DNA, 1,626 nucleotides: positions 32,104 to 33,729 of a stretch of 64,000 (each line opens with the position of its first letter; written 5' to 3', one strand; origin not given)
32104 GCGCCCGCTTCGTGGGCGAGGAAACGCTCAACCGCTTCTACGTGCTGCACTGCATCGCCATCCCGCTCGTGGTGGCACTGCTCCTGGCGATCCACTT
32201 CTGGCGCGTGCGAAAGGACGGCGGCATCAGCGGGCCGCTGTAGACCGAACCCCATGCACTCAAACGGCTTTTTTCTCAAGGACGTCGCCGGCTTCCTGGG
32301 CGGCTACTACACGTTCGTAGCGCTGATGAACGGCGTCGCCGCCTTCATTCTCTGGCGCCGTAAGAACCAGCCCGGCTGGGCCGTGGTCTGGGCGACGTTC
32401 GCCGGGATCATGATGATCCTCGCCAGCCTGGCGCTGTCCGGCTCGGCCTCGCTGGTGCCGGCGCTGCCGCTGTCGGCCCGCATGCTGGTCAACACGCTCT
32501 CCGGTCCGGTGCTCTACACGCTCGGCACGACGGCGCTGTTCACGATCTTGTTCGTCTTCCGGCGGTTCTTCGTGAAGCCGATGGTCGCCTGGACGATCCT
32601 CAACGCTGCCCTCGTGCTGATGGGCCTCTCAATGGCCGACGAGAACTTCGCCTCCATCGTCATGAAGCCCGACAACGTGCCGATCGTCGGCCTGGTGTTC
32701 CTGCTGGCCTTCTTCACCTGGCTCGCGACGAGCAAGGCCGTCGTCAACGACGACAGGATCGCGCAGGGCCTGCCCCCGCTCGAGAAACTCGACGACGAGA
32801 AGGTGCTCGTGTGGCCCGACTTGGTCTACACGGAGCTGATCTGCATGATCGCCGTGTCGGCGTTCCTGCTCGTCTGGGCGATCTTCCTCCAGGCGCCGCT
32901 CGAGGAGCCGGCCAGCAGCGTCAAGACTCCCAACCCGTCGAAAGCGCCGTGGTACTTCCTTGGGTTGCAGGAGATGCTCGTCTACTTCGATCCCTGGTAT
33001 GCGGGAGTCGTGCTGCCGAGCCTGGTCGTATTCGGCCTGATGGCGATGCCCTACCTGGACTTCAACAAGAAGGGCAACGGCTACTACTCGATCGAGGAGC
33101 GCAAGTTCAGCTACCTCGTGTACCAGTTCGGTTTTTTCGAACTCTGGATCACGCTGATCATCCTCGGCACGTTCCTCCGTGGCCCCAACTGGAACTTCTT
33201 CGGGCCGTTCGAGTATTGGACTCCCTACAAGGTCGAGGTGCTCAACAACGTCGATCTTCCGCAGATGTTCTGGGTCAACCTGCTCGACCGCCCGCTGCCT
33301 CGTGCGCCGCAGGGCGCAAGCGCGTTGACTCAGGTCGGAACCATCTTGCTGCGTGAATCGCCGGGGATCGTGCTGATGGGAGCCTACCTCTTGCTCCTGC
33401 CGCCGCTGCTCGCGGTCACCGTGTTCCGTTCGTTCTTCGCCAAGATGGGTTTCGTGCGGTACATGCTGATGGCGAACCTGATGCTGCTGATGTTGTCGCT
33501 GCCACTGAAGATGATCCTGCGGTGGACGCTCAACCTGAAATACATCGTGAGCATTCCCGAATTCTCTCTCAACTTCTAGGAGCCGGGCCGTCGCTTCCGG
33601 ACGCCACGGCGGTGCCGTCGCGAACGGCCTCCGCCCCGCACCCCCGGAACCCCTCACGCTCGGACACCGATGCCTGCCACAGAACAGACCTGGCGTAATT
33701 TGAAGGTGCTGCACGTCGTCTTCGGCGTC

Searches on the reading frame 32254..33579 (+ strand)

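Call 8: search_protein_families(library=pfam, proteins=[window:32254-33579:+], max_evalue=0.001)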
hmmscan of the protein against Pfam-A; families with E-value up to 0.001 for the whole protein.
window:32254-33579:+ (441 aa): 1 family
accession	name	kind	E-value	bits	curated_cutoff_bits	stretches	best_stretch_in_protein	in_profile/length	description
PF00032.22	Cytochrom_B_C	-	3.6e-05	24.4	20.7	1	219-291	1-72/102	Cytochrome b(C-terminal)/b6/petD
